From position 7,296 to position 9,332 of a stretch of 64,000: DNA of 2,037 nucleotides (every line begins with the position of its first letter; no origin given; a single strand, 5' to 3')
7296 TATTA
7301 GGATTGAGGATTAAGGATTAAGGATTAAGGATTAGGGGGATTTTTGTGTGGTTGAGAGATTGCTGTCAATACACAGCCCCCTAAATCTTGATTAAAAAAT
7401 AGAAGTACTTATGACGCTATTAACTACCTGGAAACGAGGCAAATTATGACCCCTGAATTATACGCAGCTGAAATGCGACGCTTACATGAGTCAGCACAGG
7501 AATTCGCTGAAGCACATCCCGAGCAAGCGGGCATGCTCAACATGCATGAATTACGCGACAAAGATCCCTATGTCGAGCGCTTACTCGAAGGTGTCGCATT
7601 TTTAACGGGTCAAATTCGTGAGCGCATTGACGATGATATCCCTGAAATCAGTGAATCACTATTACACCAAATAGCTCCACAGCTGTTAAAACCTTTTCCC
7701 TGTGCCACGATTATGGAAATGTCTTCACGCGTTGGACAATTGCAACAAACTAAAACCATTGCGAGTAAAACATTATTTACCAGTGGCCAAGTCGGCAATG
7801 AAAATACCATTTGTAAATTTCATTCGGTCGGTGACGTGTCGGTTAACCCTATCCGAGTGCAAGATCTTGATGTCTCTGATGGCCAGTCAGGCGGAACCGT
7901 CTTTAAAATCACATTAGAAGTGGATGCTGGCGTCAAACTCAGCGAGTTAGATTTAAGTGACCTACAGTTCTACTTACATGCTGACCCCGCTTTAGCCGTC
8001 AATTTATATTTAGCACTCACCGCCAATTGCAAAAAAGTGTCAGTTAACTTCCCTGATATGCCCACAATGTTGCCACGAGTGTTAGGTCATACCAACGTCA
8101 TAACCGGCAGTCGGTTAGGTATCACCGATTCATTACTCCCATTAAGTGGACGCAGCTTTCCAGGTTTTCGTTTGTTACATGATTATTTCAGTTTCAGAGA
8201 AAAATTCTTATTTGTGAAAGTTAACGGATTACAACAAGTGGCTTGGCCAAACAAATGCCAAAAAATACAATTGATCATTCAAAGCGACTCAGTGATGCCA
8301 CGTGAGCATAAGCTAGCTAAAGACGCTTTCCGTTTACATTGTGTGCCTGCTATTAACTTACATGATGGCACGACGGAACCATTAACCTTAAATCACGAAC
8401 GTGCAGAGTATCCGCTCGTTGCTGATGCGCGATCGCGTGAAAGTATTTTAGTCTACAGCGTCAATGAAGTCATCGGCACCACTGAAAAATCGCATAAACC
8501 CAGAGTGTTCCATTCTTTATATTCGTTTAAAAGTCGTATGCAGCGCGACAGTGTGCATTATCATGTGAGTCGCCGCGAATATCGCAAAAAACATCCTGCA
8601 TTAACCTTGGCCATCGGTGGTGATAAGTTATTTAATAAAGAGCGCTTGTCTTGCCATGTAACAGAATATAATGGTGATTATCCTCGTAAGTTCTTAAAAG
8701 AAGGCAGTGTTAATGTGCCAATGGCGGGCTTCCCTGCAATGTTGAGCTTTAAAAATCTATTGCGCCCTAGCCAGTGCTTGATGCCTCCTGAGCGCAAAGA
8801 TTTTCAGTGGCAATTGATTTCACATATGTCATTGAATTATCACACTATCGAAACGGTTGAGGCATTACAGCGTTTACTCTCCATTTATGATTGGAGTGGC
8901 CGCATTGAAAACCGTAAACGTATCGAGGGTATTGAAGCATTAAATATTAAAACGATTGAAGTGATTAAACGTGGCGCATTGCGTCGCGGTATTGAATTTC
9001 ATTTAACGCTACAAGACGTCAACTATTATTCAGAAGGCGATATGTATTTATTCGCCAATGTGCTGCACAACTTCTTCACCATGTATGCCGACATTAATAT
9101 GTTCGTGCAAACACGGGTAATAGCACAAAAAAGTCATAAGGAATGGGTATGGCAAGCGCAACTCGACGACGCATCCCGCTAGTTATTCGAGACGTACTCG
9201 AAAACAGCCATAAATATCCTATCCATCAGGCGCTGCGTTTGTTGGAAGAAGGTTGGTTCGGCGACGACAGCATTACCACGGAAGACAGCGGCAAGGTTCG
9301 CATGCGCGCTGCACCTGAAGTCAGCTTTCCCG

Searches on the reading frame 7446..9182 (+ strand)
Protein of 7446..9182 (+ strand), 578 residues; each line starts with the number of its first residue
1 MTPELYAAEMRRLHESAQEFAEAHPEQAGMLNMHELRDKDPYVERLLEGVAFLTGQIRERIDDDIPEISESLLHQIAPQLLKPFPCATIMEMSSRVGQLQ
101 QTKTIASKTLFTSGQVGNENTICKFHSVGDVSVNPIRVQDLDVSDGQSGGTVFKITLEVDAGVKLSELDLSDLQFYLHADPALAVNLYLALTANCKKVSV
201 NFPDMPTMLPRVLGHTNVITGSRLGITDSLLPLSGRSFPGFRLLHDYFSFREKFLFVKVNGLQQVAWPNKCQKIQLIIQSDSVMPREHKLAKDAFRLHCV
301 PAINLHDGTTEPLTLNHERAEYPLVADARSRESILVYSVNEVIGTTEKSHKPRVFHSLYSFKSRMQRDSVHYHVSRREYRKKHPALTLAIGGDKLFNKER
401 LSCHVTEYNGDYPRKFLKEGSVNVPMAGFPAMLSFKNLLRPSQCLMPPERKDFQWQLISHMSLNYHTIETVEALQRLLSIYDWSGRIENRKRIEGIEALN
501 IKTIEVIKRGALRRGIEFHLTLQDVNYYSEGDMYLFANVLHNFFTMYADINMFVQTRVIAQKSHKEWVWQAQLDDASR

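Call 4: search_protein_families(library=pfam, proteins=[window:7446-9182:+], max_evalue=0.01)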
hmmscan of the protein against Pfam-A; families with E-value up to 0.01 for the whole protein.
window:7446-9182:+ (578 aa): 1 family
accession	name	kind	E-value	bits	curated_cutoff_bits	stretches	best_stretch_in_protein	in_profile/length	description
PF05947.17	T6SS_TssF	-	1.6e-138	463.3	25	1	4-571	7-603/608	Type VI secretion system, TssF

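Call 5: search_protein_families(library=ncbifam, proteins=[window:7446-9182:+], max_evalue=0.01)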
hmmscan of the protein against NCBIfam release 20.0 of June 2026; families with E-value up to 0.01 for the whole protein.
window:7446-9182:+ (578 aa): 2 families
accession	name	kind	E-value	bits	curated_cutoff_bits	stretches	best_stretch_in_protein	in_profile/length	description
TIGR03359.1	VI_chp_6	equivalog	7.2e-150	500.7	260.3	1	5-572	4-593/600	type VI secretion system baseplate subunit TssF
NF041246.1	T6SS_IglH_TssF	exception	1.3e-06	27.5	75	0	266-360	199-290/464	type VI secretion system baseplate subunit TssF/IglH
